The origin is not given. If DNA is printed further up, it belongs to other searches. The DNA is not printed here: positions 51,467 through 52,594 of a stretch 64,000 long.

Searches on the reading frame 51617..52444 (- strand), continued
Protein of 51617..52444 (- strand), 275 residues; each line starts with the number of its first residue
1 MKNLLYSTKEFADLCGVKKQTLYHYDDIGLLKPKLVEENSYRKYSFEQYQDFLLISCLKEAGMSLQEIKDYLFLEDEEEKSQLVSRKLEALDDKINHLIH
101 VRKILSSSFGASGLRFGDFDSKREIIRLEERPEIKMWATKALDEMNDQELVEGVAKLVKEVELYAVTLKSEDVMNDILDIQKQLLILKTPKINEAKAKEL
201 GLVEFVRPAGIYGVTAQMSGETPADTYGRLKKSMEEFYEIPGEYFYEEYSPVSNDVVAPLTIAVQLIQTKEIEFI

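Call 52: fold_search(model_id=the predicted structure, library=pdb)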
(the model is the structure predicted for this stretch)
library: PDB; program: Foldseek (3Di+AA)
matches with E <= 10: 621; with E <= 0.001: 31
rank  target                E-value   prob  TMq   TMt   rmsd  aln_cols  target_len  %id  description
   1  3q5s_A                1.1e-11  1.00  0.45  0.45   8.7       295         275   19  Crystal structure of BmrR bound to Acetylcholine (released 2011-06-15)
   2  1exi_A                1.5e-11  1.00  0.47  0.47   8.6       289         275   20  CRYSTAL STRUCTURE OF TRANSCRIPTION ACTIVATOR BMRR, FROM B. SUBTILIS, BOUND TO 21 BASE PAIR BMR OPERATOR AND TPSB (released 2001-01-24)
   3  3d6y_A                1.5e-11  1.00  0.44  0.44   9.0       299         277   20  Crystal structure of R275E mutant of BMRR bound to DNA and berberine (released 2008-08-26)
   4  3d70_A                2.6e-11  1.00  0.46  0.46   8.7       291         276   20  Crystal structure of E253A mutant of BMRR bound to 22-bp oligonucleotide (released 2008-08-26)
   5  3q1m_A                2.6e-11  1.00  0.45  0.45   8.8       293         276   20  Crystal Structure of BmrR Dimer bound to DNA and the ligand 4-amino-quinaldine (released 2011-06-15)
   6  3d71_A                1.1e-10  1.00  0.44  0.44   9.0       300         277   20  Crystal structure of E253Q BMRR bound to 22 base pair promoter site (released 2008-08-26)
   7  3iao                  1.7e-10  1.00  0.41  0.41   9.3       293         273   20  Conformational plasticity of the coiled coil domain of BmrR is required for bmr promoter binding-the unliganded structur (released 2010-04-14)
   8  6xl5_G                2.3e-10  1.00  0.32  0.33  16.3       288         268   17  Cryo-EM structure of EcmrR-RNAP-promoter open complex (EcmrR-RPo) (released 2021-04-07)
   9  7ckq_G                6.9e-10  1.00  0.48  0.48   8.4       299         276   20  The cryo-EM structure of B. subtilis BmrR transcription activation complex (released 2020-12-16)
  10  5xbt_A                5.0e-09  1.00  0.35  0.36  17.5       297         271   17  The structure of BrlR bound to c-di-GMP (released 2018-05-02)
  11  5xbw_B                3.9e-08  1.00  0.35  0.36  18.6       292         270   18  The structure of BrlR (released 2018-05-02)
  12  5xql                  3.4e-07  1.00  0.35  0.36  18.2       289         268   17  Crystal structure of a Pseudomonas aeruginosa transcriptional regulator (released 2017-06-28)
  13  5yc9_B                3.4e-07  1.00  0.33  0.36  18.8       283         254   18  Crystal structure of a Pseudomonas aeruginosa transcriptional regulator (released 2019-03-20)
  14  5xbw_A                1.3e-06  1.00  0.32  0.34  18.2       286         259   17  The structure of BrlR (released 2018-05-02)
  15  5yc9_A                3.3e-05  1.00  0.32  0.35  17.8       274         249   16  Crystal structure of a Pseudomonas aeruginosa transcriptional regulator (released 2019-03-20)
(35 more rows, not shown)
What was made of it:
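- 51617..52444 (-): MerR-family regulator gene (275 aa), BmrR-like: an N-terminal winged helix plus coiled coil, and a C-terminal GyrI-like fold. The top Foldseek PDB matches are full-length BmrR (E = 1e-11), EcmrR and BrlR, plus isolated GyrI-like drug-binding domains (call 52).
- Closest known: BmrR and the bmr promoter of Bacillus subtilis. Same: The regulator has the same predicted domain architecture and fold (call 52).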

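Call 61: find_encoding_contigs(protein=P0043, flank=3000, max_places=3)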
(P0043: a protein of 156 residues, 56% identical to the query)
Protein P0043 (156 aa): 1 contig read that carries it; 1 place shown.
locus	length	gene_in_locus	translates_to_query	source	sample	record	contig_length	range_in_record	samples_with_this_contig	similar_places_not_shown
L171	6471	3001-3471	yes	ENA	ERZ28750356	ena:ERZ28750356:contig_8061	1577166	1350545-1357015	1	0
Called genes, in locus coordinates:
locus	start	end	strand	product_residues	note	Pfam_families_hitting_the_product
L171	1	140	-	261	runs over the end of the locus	PF01113:DapB_N, PF03447:NAD_binding_3 (weak), PF05173:DapB_C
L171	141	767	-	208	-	PF05193:Peptidase_M16_C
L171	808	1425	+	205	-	-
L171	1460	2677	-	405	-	PF01966:HD, PF13286:HD_assoc (faint)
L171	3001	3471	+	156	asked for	PF00376:MerR, PF13411:MerR_1, PF09278:MerR-DNA-bind (weak)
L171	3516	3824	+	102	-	-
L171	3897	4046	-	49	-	-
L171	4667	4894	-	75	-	-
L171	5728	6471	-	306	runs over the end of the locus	PF00749:tRNA-synt_1c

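Call 62: find_encoding_contigs(protein=P0039, flank=3000, max_places=3)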
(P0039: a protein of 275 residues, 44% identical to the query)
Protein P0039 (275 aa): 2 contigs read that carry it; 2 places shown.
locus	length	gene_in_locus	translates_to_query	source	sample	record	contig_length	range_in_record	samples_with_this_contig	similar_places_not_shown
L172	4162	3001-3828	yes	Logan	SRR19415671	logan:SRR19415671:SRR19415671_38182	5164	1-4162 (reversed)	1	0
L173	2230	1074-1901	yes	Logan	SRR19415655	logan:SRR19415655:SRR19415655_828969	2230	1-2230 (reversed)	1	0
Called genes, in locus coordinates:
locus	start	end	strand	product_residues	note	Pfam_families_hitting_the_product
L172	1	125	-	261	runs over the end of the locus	PF01113:DapB_N, PF05173:DapB_C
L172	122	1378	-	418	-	PF00675:Peptidase_M16, PF05193:Peptidase_M16_C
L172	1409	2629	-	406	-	PF01966:HD (weak), PF13286:HD_assoc (faint)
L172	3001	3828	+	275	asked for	PF00376:MerR, PF13411:MerR_1, PF09278:MerR-DNA-bind (faint)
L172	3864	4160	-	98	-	?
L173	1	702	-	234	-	?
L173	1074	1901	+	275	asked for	PF00376:MerR, PF13411:MerR_1, PF09278:MerR-DNA-bind (faint)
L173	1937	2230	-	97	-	?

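Call 65: find_homologous_proteins(query=L018:3974-4792:+, max_evalue=1e-20)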
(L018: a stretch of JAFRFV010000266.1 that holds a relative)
Query L018:3974-4792:+ (273 aa): 579 proteins with E <= 1e-20 among 3164 candidates; the best 120 are listed.
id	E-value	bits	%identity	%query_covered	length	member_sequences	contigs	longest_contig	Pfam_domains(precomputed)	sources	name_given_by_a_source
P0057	1.8e-173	593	99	100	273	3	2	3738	PF00376.30,PF13411.13,PF06445.21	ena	-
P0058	7.3e-79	283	50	98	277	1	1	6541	PF00376.30,PF13411.13,PF06445.21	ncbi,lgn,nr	ncbi:MAG: MerR family transcriptional regulator [Actinobacteria bacterium]|nr:MerR family transcript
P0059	5.6e-78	280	49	98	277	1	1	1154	PF00376.30,PF13411.13,PF06445.21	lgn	-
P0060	3.5e-77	277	48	98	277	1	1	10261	PF00376.30,PF13411.13,PF06445.21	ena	-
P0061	3.9e-68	248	47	96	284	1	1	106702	PF00376.30,PF13411.13,PF06445.21,PF09278.18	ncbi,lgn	-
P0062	1.2e-64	236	46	97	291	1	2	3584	PF00376.30,PF13411.13,PF06445.21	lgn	-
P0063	1.5e-64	236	45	98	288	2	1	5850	PF00376.30,PF13411.13,PF06445.21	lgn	-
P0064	1.7e-64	236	44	97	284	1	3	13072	PF00376.30,PF13411.13,PF06445.21,PF09278.18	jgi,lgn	jgi:DNA-binding transcriptional MerR regulator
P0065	1.3e-63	233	45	97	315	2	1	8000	PF00376.30,PF13411.13,PF06445.21,PF09278.18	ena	-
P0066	1.4e-62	229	44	100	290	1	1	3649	PF00376.30,PF13411.13,PF06445.21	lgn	-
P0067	1.1e-61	226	45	97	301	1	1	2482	PF00376.30,PF13411.13,PF06445.21,PF09278.18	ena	-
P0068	3.5e-61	225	45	96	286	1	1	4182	PF00376.30,PF13411.13,PF06445.21,PF09278.18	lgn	-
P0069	8.1e-61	224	42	97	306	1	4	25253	PF00376.30,PF13411.13,PF06445.21,PF09278.18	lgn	-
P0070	6.5e-60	221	46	92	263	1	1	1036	PF00376.30,PF13411.13,PF06445.21,PF09278.18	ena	-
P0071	1.5e-59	219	42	97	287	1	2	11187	PF00376.30,PF13411.13,PF06445.21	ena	-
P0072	9.8e-49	184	35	100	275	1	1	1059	PF00376.30,PF13411.13,PF06445.21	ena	-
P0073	2.0e-47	180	34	100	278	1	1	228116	PF00376.30,PF13411.13,PF06445.21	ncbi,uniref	ncbi:MerR family transcriptional regulator [Sporosarcina sp. NPDC096371]|uniref:MerR family transcri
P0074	8.6e-46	174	36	99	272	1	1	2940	PF00376.30,PF13411.13,PF06445.21,PF09278.18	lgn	-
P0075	2.3e-45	173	36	96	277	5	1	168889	PF00376.30,PF13411.13,PF06445.21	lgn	-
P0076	2.3e-45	173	34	100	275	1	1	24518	PF00376.30,PF13411.13,PF06445.21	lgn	-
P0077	1.4e-44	170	33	100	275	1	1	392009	PF00376.30,PF13411.13,PF06445.21,PF09278.18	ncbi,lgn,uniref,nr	ncbi:MerR family transcriptional regulator [Sporosarcina sp. ACRSM]|uniref:MerR family transcription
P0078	1.5e-44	170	32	100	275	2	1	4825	PF00376.30,PF13411.13,PF06445.21,PF09278.18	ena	-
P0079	3.4e-44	169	37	96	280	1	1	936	PF00376.30,PF13411.13,PF06445.21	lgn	-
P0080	5.1e-44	169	35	99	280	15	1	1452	PF00376.30,PF13411.13,PF06445.21,PF09278.18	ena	-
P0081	1.1e-43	167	35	99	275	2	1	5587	PF00376.30,PF13411.13,PF06445.21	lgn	-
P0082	1.8e-43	167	36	96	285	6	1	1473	PF00376.30,PF13411.13,PF06445.21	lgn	-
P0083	3.1e-43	166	32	100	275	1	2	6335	PF00376.30,PF13411.13,PF06445.21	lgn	-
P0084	3.6e-43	166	33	99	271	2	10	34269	PF00376.30,PF13411.13,PF06445.21,PF09278.18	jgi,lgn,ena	jgi:DNA-binding transcriptional MerR regulator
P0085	4.1e-43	166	34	97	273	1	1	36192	PF00376.30,PF13411.13,PF06445.21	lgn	-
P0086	4.9e-43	165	33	100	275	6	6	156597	PF00376.30,PF13411.13,PF06445.21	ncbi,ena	-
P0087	5.4e-43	165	34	99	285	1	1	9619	PF00376.30,PF13411.13,PF06445.21,PF09278.18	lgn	-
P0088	8.1e-43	165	34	99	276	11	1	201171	PF00376.30,PF13411.13,PF06445.21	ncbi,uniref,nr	ncbi:MerR family transcriptional regulator [Clostridium tagluense]|uniref:MerR family transcriptiona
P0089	1.1e-42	164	33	100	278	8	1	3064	PF00376.30,PF13411.13,PF06445.21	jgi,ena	-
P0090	1.1e-42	164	33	100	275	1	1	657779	PF00376.30,PF13411.13,PF06445.21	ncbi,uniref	ncbi:MerR family transcriptional regulator [Sporosarcina siberiensis]|uniref:MerR family transcripti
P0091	1.6e-42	164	36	97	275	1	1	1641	PF00376.30,PF13411.13,PF06445.21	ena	-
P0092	1.9e-42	163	35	100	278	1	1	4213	PF00376.30,PF13411.13,PF06445.21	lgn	-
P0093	2.4e-42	163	33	100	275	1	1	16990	PF00376.30,PF13411.13,PF06445.21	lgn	-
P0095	2.6e-42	163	34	100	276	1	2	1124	PF00376.30,PF13411.13,PF06445.21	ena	-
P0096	3.6e-42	162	34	99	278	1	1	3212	PF00376.30,PF13411.13,PF06445.21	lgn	-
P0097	5.6e-42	162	34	99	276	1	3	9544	PF00376.30,PF13411.13,PF06445.21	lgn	-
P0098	7.8e-42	161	33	99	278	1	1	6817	PF00376.30,PF13411.13,PF06445.21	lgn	-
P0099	1.0e-41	161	33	98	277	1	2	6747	PF00376.30,PF13411.13,PF06445.21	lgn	-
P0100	1.1e-41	161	34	99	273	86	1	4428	PF00376.30,PF13411.13,PF06445.21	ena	-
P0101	1.9e-41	160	33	99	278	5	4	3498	PF00376.30,PF13411.13,PF06445.21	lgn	-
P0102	2.0e-41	160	35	96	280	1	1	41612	PF00376.30,PF13411.13,PF06445.21,PF09278.18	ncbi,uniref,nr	ncbi:MerR family transcriptional regulator [Paenibacillus sp. Marseille-Q4541]|uniref:MerR family tr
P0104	2.4e-41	160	32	100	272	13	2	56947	PF00376.30,PF13411.13,PF06445.21,PF09278.18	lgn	-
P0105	2.7e-41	160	36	99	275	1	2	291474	PF00376.30,PF13411.13,PF06445.21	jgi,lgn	jgi:DNA-binding transcriptional MerR regulator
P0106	3.2e-41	159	34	100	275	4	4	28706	PF00376.30,PF13411.13,PF06445.21,PF09278.18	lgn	-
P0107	4.6e-41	159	33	99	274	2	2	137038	PF00376.30,PF13411.13,PF06445.21,PF09278.18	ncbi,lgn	ncbi:MAG: MerR family transcriptional regulator [Veillonellales bacterium]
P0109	5.4e-41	159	33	99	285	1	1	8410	PF00376.30,PF13411.13,PF06445.21,PF09278.18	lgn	-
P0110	5.9e-41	158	34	99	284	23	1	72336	PF00376.30,PF13411.13,PF06445.21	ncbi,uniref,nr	ncbi:MerR family transcriptional regulator [Clostridium estertheticum]|uniref:MerR family transcript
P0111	7.5e-41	158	33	99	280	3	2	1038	PF00376.30,PF13411.13,PF06445.21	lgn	-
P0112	9.1e-41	158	35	98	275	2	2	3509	PF00376.30,PF13411.13,PF06445.21,PF09278.18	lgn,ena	-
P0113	1.0e-40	158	33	99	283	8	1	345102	PF00376.30,PF13411.13,PF06445.21,PF09278.18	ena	-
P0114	1.2e-40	157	32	97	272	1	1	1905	PF00376.30,PF13411.13,PF06445.21,PF09278.18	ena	-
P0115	1.3e-40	157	37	96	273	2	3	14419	PF00376.30,PF13411.13,PF06445.21,PF09278.18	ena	-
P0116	1.4e-40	157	33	97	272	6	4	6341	PF00376.30,PF13411.13,PF06445.21,PF09278.18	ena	-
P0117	1.6e-40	157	35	96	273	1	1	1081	PF00376.30,PF13411.13,PF06445.21,PF09278.18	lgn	-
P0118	1.6e-40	157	34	96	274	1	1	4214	PF00376.30,PF13411.13,PF06445.21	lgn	-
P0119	2.1e-40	157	33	99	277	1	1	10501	PF00376.30,PF13411.13,PF06445.21,PF09278.18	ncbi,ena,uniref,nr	ncbi:HTH-type transcriptional activator TipA [Clostridium puniceum]|uniref:HTH-type transcriptional 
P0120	2.6e-40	156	33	98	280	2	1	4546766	PF00376.30,PF13411.13,PF06445.21,PF09278.18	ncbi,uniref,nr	ncbi:MerR family transcriptional regulator [Inconstantimicrobium mannanitabidum]|uniref:MerR family 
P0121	3.1e-40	156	33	97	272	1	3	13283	PF00376.30,PF13411.13,PF06445.21,PF09278.18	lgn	-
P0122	3.3e-40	156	35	98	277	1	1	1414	PF00376.30,PF13411.13,PF06445.21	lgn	-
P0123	3.5e-40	156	33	100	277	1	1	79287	PF00376.30,PF13411.13,PF06445.21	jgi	-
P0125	3.7e-40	156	34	100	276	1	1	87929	PF00376.30,PF13411.13,PF06445.21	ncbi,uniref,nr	ncbi:MerR family transcriptional regulator [Clostridium sp. CS001]|uniref:MerR family transcriptiona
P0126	4.3e-40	156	34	99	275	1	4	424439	PF00376.30,PF13411.13,PF06445.21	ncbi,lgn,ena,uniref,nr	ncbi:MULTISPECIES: MerR family transcriptional regulator [unclassified Clostridium]|uniref:MerR fami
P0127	4.9e-40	155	32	97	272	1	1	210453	PF00376.30,PF13411.13,PF06445.21,PF09278.18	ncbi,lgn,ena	-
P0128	5.2e-40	155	33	99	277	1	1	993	PF00376.30,PF13411.13,PF06445.21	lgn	-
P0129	5.4e-40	155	34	99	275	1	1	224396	PF00376.30,PF13411.13,PF06445.21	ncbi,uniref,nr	ncbi:MerR family transcriptional regulator [Clostridium sp. ZBS15]|uniref:MerR family transcriptiona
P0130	6.0e-40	155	33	99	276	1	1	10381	PF00376.30,PF13411.13,PF06445.21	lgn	-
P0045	6.2e-40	155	35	96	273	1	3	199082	PF00376.30,PF13411.13,PF06445.21,PF09278.18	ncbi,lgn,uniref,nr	ncbi:DNA-binding transcriptional MerR regulator/effector-binding domain-containing protein [Scopulib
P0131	7.6e-40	155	31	100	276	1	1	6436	PF00376.30,PF13411.13,PF06445.21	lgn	-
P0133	8.0e-40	155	37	96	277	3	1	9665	PF00376.30,PF13411.13,PF06445.21,PF09278.18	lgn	-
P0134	8.7e-40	155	32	100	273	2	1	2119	PF00376.30,PF13411.13,PF06445.21,PF09278.18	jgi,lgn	jgi:Predicted transcriptional regulators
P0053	9.7e-40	155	34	99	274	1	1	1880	PF00376.30,PF13411.13,PF06445.21,PF09278.18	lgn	-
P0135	1.1e-39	154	33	99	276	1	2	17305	PF00376.30,PF13411.13,PF06445.21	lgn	-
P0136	1.1e-39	154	33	99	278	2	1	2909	PF00376.30,PF13411.13,PF06445.21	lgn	-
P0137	1.3e-39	154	32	99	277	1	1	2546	PF00376.30,PF13411.13,PF06445.21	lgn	-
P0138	1.6e-39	154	32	97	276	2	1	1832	PF00376.30,PF13411.13,PF06445.21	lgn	-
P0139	1.6e-39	154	32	99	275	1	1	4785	PF00376.30,PF13411.13,PF06445.21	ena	-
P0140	1.8e-39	154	34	99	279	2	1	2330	PF00376.30,PF13411.13,PF06445.21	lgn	-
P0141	1.9e-39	154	32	100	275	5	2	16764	PF00376.30,PF13411.13,PF06445.21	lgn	-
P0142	2.0e-39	153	33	97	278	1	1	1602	PF00376.30,PF13411.13,PF06445.21,PF09278.18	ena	-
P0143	2.1e-39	153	35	100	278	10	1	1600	PF00376.30,PF13411.13,PF06445.21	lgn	-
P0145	2.5e-39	153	34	96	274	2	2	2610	PF00376.30,PF13411.13,PF06445.21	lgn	-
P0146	3.0e-39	153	33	98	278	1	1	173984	PF00376.30,PF13411.13,PF06445.21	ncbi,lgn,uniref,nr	ncbi:DNA-binding transcriptional regulator, MerR family [Fontibacillus panacisegetis]|uniref:DNA-bin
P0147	4.2e-39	152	34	100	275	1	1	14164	PF00376.30,PF13411.13,PF06445.21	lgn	-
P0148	4.7e-39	152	34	97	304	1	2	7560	PF00376.30,PF13411.13,PF06445.21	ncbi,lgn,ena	-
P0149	5.1e-39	152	31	96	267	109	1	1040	PF00376.30,PF13411.13,PF06445.21,PF09278.18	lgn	-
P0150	5.9e-39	152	32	99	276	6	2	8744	PF00376.30,PF13411.13,PF06445.21,PF09278.18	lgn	-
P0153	6.6e-39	152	32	99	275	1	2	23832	PF00376.30,PF13411.13,PF06445.21,PF09278.18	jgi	jgi:DNA-binding transcriptional MerR regulator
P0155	8.3e-39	151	32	99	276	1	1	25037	PF00376.30,PF13411.13,PF06445.21,PF09278.18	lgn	-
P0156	8.6e-39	151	33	99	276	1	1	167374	PF00376.30,PF13411.13,PF06445.21,PF09278.18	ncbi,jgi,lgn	-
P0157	9.5e-39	151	32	99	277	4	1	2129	PF00376.30,PF13411.13,PF06445.21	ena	-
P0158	1.2e-38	151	33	99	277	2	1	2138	PF00376.30,PF13411.13,PF06445.21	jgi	jgi:DNA-binding transcriptional MerR regulator/effector-binding domain-containing protein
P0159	1.2e-38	151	34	96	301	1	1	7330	PF00376.30,PF13411.13,PF06445.21,PF09278.18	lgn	-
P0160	1.3e-38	151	30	99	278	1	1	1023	PF00376.30,PF13411.13,PF06445.21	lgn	-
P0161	1.3e-38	151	32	99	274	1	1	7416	PF00376.30,PF13411.13,PF06445.21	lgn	-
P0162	1.4e-38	151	33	99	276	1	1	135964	PF00376.30,PF13411.13,PF06445.21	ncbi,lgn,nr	ncbi:MerR family transcriptional regulator [Clostridioides difficile]|nr:MerR family transcriptional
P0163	1.5e-38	151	32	99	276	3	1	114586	PF00376.30,PF13411.13,PF06445.21,PF09278.18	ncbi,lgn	-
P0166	3.2e-38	150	31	99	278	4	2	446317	PF00376.30,PF13411.13,PF06445.21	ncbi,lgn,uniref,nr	ncbi:MerR family transcriptional regulator [Youxingia wuxianensis]|uniref:MerR family transcriptiona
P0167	3.3e-38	149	33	98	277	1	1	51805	PF00376.30,PF13411.13,PF06445.21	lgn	-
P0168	3.5e-38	149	35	97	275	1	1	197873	PF00376.30,PF13411.13,PF06445.21,PF09278.18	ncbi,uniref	ncbi:MerR family transcriptional regulator [Paenibacillus sp. CN-4]|uniref:MerR family transcription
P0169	3.6e-38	149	33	96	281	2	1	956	PF00376.30,PF13411.13,PF06445.21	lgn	-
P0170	3.9e-38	149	32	99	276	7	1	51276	PF00376.30,PF13411.13,PF06445.21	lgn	-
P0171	4.3e-38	149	34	96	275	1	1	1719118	PF00376.30,PF13411.13,PF06445.21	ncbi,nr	ncbi:MerR family transcriptional regulator [Saccharibacillus sp. O16]|nr:MerR family transcriptional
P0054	4.3e-38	149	35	98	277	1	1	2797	PF00376.30,PF13411.13,PF06445.21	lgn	-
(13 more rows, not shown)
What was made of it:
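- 51617..52444 (-): Relatives at 33-36% identity carry Pfam GyrI-like PF06445 (call 65).
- On BmrR/EcmrR-type multidrug-sensing regulators: PF06445 is present in relatives at 33-36% identity (call 65).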

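Call 66: find_encoding_contigs(protein=P0060, flank=3000, max_places=2)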
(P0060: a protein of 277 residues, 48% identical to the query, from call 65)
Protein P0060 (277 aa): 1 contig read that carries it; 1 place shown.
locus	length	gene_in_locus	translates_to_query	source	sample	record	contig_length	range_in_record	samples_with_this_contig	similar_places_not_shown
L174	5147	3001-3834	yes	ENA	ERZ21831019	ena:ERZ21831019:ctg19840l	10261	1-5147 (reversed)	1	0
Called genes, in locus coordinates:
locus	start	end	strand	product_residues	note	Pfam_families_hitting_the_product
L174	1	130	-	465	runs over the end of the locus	PF00133:tRNA-synt_1, PF09334:tRNA-synt_1g, PF01406:tRNA-synt_1e (faint), PF08264:Anticodon_1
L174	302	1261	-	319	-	PF00133:tRNA-synt_1, PF09334:tRNA-synt_1g, PF13603:tRNA-synt_1_2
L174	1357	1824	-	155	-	-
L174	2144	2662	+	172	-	PF01381:HTH_3 (weak)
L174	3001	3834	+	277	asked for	PF13411:MerR_1, PF00376:MerR, PF06445:GyrI-like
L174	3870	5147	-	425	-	?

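Call 67: find_encoding_contigs(protein=P0064, flank=3000, max_places=3)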
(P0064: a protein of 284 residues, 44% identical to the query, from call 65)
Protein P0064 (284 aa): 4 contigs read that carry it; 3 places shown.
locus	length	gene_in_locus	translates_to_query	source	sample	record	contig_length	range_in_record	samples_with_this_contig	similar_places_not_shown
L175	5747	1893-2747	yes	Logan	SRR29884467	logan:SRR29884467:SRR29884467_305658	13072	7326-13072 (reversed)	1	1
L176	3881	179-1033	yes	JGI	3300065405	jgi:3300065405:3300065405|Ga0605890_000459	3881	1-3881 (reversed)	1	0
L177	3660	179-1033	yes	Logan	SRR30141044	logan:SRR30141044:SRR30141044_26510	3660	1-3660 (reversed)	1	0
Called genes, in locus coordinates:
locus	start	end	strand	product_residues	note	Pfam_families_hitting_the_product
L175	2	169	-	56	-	?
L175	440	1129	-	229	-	-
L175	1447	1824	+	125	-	-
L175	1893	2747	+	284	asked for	PF00376:MerR, PF13411:MerR_1, PF09278:MerR-DNA-bind (weak), PF06445:GyrI-like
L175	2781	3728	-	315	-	PF09335:VTT_dom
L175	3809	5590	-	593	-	PF01336:tRNA_anti-codon, PF00152:tRNA-synt_2, PF02938:GAD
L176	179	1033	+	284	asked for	PF00376:MerR, PF13411:MerR_1, PF09278:MerR-DNA-bind (weak), PF06445:GyrI-like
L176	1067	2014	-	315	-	PF09335:VTT_dom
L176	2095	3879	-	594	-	?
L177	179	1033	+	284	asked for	PF00376:MerR, PF13411:MerR_1, PF09278:MerR-DNA-bind (weak), PF06445:GyrI-like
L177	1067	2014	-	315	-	PF09335:VTT_dom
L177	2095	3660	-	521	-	?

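Call 68: find_encoding_contigs(protein=P0069, flank=3000, max_places=4)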
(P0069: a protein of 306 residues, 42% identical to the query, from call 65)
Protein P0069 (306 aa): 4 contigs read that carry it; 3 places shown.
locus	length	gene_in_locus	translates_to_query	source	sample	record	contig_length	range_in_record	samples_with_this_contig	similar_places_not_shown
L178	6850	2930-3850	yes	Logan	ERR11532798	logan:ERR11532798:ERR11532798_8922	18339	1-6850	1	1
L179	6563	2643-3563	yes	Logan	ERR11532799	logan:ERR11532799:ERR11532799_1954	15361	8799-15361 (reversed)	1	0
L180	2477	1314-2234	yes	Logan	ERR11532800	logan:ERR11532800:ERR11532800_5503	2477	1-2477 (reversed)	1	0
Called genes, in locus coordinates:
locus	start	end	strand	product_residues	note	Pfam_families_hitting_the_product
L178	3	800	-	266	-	?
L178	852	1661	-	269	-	-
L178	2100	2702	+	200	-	PF01381:HTH_3 (faint)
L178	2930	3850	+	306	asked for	PF00376:MerR, PF13411:MerR_1, PF09278:MerR-DNA-bind (weak), PF06445:GyrI-like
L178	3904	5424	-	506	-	PF00478:IMPDH, PF00571:CBS (weak)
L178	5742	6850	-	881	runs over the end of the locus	PF04122:CW_binding_2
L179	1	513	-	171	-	?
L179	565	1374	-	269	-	-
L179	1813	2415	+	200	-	PF01381:HTH_3 (faint)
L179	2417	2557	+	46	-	-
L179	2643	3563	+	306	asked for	PF00376:MerR, PF13411:MerR_1, PF09278:MerR-DNA-bind (weak), PF06445:GyrI-like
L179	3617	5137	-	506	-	PF00478:IMPDH, PF00571:CBS (weak)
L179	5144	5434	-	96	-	-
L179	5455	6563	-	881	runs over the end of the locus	PF04122:CW_binding_2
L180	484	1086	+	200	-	PF01381:HTH_3 (faint)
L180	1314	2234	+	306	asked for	PF00376:MerR, PF13411:MerR_1, PF09278:MerR-DNA-bind (weak), PF06445:GyrI-like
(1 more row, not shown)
